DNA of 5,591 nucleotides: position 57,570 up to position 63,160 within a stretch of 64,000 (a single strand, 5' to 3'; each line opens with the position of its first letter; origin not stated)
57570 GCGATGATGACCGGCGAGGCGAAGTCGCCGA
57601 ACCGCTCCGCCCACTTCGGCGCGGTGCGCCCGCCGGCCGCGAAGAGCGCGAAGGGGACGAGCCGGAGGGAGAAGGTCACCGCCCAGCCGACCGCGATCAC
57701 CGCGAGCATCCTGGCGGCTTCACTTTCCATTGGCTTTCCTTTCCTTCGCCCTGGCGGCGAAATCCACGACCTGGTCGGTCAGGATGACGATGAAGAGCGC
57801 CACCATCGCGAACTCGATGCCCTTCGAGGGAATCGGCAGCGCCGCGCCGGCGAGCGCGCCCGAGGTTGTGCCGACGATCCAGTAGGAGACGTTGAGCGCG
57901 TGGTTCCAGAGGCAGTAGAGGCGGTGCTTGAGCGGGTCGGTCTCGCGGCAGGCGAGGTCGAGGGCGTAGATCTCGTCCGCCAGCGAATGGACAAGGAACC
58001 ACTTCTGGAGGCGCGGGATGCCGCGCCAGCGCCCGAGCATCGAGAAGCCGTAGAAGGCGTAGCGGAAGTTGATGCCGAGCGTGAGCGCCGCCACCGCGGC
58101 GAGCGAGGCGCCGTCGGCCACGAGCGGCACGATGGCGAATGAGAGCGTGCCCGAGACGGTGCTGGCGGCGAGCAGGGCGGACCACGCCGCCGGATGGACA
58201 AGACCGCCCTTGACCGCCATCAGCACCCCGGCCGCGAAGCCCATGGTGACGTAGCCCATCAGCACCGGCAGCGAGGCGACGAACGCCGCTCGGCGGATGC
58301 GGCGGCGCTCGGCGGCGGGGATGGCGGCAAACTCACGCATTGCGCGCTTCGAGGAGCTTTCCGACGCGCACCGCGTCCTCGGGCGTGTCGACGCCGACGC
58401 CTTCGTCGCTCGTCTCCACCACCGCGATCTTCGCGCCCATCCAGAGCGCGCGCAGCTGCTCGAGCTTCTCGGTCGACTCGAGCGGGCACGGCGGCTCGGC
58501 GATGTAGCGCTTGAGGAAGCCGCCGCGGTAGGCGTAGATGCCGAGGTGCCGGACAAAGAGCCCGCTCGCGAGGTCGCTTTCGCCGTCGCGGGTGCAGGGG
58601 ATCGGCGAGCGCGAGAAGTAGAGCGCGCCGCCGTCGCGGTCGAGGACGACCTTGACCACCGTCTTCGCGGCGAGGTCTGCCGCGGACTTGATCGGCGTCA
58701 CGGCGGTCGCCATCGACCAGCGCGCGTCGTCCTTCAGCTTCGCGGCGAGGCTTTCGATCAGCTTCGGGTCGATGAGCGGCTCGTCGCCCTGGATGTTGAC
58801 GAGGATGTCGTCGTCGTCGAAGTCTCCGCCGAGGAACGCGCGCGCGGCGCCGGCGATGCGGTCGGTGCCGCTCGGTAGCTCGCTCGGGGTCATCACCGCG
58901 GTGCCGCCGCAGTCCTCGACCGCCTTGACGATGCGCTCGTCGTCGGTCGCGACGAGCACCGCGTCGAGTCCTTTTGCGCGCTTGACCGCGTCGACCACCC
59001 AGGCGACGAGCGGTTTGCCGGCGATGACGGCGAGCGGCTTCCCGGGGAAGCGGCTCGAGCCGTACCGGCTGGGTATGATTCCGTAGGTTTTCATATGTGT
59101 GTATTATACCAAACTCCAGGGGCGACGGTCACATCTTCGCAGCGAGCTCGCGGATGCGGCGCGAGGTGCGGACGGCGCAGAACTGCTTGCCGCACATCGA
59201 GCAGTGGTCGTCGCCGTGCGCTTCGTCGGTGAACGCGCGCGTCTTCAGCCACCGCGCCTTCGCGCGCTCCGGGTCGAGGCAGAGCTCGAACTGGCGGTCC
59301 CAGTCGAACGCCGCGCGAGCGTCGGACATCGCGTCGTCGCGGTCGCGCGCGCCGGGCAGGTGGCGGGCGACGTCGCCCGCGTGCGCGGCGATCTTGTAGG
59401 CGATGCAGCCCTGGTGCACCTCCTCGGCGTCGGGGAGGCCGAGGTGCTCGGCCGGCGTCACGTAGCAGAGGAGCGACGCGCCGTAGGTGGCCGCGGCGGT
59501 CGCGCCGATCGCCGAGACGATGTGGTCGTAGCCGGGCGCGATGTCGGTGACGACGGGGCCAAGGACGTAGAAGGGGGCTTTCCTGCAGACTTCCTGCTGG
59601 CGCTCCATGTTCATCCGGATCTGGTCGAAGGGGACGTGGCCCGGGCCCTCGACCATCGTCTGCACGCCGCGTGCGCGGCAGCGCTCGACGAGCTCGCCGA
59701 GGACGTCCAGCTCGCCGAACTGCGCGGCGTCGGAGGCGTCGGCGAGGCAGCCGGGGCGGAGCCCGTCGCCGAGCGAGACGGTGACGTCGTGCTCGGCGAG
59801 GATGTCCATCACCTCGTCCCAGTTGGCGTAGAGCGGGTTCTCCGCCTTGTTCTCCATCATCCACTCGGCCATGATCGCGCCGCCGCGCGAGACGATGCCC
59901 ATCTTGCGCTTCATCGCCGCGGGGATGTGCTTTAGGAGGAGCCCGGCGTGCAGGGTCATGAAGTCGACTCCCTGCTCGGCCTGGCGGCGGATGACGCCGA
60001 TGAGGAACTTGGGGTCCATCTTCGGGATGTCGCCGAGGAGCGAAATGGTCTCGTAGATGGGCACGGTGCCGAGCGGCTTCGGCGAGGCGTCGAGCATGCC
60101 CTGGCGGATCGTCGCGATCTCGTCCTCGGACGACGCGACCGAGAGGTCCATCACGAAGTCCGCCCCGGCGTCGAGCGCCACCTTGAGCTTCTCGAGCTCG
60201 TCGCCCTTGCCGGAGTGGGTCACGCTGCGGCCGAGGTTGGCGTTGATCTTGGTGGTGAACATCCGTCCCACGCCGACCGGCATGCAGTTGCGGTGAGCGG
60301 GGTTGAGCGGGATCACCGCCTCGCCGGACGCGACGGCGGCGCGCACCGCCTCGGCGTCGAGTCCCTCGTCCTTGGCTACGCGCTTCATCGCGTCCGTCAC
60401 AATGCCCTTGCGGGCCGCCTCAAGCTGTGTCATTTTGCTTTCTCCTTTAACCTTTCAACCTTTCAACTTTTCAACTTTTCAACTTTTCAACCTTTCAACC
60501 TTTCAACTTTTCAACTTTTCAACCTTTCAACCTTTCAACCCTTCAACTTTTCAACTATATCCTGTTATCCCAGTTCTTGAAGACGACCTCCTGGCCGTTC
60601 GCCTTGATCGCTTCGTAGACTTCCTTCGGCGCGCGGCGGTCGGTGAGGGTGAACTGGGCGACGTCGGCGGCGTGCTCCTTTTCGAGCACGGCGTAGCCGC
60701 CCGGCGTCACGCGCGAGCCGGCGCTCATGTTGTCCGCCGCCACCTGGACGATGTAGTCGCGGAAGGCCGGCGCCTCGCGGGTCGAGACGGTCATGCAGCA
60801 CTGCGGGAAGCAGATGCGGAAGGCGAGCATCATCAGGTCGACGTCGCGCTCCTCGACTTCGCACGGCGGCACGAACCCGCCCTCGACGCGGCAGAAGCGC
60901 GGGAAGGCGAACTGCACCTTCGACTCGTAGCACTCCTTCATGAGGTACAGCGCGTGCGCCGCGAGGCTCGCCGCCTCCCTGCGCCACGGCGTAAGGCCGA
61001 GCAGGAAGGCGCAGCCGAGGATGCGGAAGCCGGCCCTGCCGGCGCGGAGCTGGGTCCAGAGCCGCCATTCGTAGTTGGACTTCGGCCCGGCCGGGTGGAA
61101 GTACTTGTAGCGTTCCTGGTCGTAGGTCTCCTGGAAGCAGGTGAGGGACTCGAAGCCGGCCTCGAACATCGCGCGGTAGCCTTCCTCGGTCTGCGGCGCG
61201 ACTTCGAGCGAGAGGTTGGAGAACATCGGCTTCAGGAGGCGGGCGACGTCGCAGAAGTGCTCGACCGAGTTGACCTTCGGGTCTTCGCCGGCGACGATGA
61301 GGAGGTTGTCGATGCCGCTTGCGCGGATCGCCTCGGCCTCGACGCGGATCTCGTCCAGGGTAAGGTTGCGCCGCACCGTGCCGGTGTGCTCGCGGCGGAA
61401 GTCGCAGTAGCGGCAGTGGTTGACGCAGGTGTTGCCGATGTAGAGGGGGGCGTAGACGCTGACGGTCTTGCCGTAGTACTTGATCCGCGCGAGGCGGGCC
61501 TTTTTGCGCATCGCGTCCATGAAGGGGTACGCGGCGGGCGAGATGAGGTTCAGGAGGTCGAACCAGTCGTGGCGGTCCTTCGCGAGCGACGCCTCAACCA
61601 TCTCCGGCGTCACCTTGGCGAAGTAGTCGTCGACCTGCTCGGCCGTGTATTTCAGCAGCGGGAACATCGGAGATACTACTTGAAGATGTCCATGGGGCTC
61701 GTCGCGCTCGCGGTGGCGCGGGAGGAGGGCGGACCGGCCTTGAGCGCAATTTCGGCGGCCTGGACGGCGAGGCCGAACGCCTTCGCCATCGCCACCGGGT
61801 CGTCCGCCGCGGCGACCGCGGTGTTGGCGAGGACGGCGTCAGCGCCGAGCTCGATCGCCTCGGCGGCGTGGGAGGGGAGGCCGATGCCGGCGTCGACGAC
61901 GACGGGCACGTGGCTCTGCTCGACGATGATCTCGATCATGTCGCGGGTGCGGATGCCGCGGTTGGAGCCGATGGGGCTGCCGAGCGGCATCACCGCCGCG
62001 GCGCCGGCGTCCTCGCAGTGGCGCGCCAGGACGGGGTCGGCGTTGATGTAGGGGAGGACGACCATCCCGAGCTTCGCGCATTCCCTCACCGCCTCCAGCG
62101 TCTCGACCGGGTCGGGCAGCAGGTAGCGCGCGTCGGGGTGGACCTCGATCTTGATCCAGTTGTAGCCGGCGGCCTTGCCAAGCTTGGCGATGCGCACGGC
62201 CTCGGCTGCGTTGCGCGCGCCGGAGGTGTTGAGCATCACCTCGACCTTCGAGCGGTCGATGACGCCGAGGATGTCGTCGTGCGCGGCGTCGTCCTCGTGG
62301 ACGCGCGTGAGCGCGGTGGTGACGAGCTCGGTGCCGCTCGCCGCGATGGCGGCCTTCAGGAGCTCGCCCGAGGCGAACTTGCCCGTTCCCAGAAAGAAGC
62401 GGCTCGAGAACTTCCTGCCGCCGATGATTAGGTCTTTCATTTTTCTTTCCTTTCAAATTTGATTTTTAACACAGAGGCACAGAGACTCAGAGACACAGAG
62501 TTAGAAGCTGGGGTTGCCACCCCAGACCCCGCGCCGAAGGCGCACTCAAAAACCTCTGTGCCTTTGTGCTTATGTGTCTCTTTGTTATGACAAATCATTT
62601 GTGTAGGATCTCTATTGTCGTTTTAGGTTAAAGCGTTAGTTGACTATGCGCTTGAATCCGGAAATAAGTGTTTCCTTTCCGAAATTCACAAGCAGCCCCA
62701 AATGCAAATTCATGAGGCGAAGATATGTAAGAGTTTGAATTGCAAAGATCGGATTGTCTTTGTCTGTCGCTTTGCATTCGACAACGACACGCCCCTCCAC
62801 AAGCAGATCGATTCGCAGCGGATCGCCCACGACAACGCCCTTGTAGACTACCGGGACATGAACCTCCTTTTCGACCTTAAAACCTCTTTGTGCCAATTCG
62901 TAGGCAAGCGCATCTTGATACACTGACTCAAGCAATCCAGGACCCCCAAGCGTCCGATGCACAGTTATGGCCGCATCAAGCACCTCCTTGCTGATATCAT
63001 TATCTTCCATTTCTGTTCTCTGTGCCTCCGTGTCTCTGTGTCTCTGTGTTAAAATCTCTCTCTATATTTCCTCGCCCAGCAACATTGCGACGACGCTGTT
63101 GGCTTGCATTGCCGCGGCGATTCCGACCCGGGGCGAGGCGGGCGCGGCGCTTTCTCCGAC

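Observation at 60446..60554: Perfectly phased 13-unit octamer array fills the thiH-thiC intercistronic spacer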

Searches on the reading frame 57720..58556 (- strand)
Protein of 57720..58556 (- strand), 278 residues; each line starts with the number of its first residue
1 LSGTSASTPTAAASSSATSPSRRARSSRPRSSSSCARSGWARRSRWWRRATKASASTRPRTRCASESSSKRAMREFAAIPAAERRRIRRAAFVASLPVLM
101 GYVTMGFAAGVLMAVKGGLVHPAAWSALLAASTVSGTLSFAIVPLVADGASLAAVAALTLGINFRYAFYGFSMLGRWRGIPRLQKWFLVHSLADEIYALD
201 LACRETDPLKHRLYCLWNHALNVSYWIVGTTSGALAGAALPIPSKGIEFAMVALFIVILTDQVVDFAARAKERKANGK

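Call 5: search_protein_families(library=ncbifam, proteins=[window:57720-58556:-])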
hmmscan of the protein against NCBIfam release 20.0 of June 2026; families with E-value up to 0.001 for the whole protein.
window:57720-58556:- (278 aa): 1 family
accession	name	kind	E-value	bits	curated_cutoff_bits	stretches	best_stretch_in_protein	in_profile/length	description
TIGR00346.1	azlC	equivalog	1.1e-30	107.5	332.35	1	89-263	3-173/221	azaleucine resistance protein AzlC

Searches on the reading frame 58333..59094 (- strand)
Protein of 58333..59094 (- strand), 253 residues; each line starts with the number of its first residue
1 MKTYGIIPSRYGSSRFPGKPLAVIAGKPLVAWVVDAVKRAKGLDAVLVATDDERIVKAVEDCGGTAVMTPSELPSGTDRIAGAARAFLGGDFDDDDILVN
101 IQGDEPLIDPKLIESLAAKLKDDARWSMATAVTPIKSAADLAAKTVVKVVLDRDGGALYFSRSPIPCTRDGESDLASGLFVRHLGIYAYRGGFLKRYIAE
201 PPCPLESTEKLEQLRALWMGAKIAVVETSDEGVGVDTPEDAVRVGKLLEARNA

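Call 5: search_protein_families(library=ncbifam, proteins=[window:58333-59094:-])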
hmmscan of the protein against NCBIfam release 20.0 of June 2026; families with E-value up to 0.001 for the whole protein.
window:58333-59094:- (253 aa): 16 families
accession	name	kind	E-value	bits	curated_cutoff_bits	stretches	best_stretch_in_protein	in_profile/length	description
NF003952.0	PRK05450.1-5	subfamily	4.1e-89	298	193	1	1-251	1-248/250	3-deoxy-manno-octulosonate cytidylyltransferase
NF009905.0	PRK13368.1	subfamily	2.1e-82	276.1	255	1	1-250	1-240/243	3-deoxy-manno-octulosonate cytidylyltransferase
NF003950.0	PRK05450.1-3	subfamily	4.6e-78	262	234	1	1-251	1-245/248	3-deoxy-manno-octulosonate cytidylyltransferase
TIGR00466.1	kdsB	equivalog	2.6e-68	230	155.2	1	6-240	6-239/241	3-deoxy-manno-octulosonate cytidylyltransferase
NF003948.0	PRK05450.1-1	equivalog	1.4e-58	198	281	1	2-250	5-245/248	3-deoxy-manno-octulosonate cytidylyltransferase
TIGR03584.1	PseF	equivalog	2.4e-11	43.7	205.7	1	6-133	3-132/222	pseudaminic acid cytidylyltransferase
NF010933.0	PRK14353.1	equivalog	2e-09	36.6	505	1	19-128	25-132/453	bifunctional UDP-N-acetylglucosamine diphosphorylase/glucosamine-1-phosphate N-acetyltransferase GlmU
NF010938.0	PRK14358.1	equivalog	3.4e-07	29.2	500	1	19-123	27-127/481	bifunctional N-acetylglucosamine-1-phosphate uridyltransferase/glucosamine-1-phosphate acetyltransferase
TIGR01173.1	glmU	equivalog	5.8e-07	28.7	366.85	1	19-130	20-126/452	bifunctional UDP-N-acetylglucosamine diphosphorylase/glucosamine-1-phosphate N-acetyltransferase GlmU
NF010932.0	PRK14352.1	equivalog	1.1e-06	27.6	611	1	19-124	26-130/488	bifunctional UDP-N-acetylglucosamine diphosphorylase/glucosamine-1-phosphate N-acetyltransferase GlmU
NF010934.1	PRK14354.1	equivalog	0.00011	20.9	450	1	19-123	19-118/447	bifunctional UDP-N-acetylglucosamine diphosphorylase/glucosamine-1-phosphate N-acetyltransferase GlmU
TIGR00453.1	ispD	equivalog_domain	0.00014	21.4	181.3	0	19-153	19-149/219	2-C-methyl-D-erythritol 4-phosphate cytidylyltransferase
NF010937.0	PRK14357.1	equivalog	0.00019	20.4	658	1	19-124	20-119/448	bifunctional UDP-N-acetylglucosamine diphosphorylase/glucosamine-1-phosphate N-acetyltransferase GlmU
NF010935.0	PRK14355.1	equivalog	0.00032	19.5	718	1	20-121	24-122/459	bifunctional UDP-N-acetylglucosamine diphosphorylase/glucosamine-1-phosphate N-acetyltransferase GlmU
NF001457.0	PRK00317.1-3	equivalog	0.00037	20.1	164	1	13-128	12-121/200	molybdenum cofactor guanylyltransferase MobA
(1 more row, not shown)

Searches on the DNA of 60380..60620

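Call 64: search_rna_families(source=window, start=60380, end=60620, threshold=evalue, max_evalue=1)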
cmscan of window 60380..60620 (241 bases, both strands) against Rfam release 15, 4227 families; matches with E-value up to 1: 0.
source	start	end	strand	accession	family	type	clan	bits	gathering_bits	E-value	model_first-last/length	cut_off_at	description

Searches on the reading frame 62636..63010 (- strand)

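Call 5: search_protein_families(library=ncbifam, proteins=[window:62636-63010:-])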
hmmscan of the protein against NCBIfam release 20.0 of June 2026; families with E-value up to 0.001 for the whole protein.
window:62636-63010:- (124 aa): 1 family
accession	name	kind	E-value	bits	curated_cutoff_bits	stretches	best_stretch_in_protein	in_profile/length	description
TIGR04256.1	GxxExxY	subfamily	8.7e-39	132.5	35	1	6-123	2-116/116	GxxExxY protein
